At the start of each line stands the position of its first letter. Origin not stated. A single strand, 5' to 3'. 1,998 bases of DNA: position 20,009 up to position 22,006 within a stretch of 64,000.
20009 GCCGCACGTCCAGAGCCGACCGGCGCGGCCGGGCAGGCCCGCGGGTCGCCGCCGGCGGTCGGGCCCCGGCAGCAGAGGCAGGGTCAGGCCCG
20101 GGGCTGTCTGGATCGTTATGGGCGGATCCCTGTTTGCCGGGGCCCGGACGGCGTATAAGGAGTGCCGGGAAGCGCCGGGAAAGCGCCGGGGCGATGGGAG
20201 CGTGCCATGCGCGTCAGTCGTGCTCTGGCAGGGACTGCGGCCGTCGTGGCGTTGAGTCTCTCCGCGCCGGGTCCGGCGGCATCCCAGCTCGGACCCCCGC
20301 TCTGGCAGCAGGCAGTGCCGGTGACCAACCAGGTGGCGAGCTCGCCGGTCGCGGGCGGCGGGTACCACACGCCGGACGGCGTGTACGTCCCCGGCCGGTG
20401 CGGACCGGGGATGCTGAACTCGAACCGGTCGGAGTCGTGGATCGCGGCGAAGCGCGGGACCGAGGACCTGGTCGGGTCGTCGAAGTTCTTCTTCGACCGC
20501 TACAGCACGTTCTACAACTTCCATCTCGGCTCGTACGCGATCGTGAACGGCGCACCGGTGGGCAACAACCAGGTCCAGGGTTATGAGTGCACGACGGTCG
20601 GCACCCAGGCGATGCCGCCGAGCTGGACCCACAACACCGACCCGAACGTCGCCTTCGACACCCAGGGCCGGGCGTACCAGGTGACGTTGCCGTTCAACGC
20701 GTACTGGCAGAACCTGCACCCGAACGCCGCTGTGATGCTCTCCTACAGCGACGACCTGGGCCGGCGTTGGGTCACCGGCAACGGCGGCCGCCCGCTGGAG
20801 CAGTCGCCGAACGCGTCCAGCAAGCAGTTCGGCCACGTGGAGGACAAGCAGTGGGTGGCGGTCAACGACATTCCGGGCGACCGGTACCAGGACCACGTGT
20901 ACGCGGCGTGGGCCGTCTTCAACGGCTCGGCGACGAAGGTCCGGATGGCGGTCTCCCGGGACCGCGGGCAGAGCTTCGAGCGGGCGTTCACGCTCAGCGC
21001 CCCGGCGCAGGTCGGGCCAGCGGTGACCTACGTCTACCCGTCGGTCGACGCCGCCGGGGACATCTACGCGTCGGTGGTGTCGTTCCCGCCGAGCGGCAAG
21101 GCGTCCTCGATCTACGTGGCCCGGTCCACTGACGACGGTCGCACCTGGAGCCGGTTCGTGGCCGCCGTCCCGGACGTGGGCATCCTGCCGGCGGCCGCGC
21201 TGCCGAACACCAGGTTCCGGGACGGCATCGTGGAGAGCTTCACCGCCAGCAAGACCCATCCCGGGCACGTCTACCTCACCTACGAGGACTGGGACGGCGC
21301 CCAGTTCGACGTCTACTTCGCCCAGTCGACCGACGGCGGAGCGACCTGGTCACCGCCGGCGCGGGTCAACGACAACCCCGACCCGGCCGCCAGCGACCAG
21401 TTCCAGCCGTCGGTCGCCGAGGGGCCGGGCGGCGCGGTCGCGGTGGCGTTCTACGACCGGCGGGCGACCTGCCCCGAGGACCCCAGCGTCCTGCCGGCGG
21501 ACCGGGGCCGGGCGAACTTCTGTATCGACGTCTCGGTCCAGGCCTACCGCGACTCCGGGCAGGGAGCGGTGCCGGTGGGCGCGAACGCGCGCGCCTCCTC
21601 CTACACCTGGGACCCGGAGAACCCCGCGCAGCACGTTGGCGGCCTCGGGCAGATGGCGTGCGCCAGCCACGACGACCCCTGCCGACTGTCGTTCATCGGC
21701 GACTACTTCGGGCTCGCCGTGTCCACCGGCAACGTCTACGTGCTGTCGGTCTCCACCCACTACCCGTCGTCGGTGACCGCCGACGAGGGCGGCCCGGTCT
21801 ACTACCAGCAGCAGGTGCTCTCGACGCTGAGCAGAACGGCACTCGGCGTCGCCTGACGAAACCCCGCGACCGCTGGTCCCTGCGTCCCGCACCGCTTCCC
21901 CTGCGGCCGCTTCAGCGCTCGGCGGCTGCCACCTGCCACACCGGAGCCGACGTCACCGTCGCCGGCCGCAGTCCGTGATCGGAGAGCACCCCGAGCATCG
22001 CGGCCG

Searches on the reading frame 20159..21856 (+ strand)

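Call 78: search_protein_families(library=pfam, proteins=[window:20159-21856:+], max_evalue=0.0001)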
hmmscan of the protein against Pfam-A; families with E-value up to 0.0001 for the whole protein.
window:20159-21856:+ (565 aa): 3 families
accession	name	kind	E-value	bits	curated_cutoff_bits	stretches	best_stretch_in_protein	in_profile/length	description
PF13088.12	BNR_2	-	1.7e-09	37.9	31.4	0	316-407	184-258/277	BNR repeat-like domain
PF02012.26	BNR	-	4.9e-07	29.2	27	0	390-399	3-12/12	BNR/Asp-box repeat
PF24316.1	Tli3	-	1.3e-05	25.9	27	0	189-225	81-116/129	T6SS Tli3 immunity protein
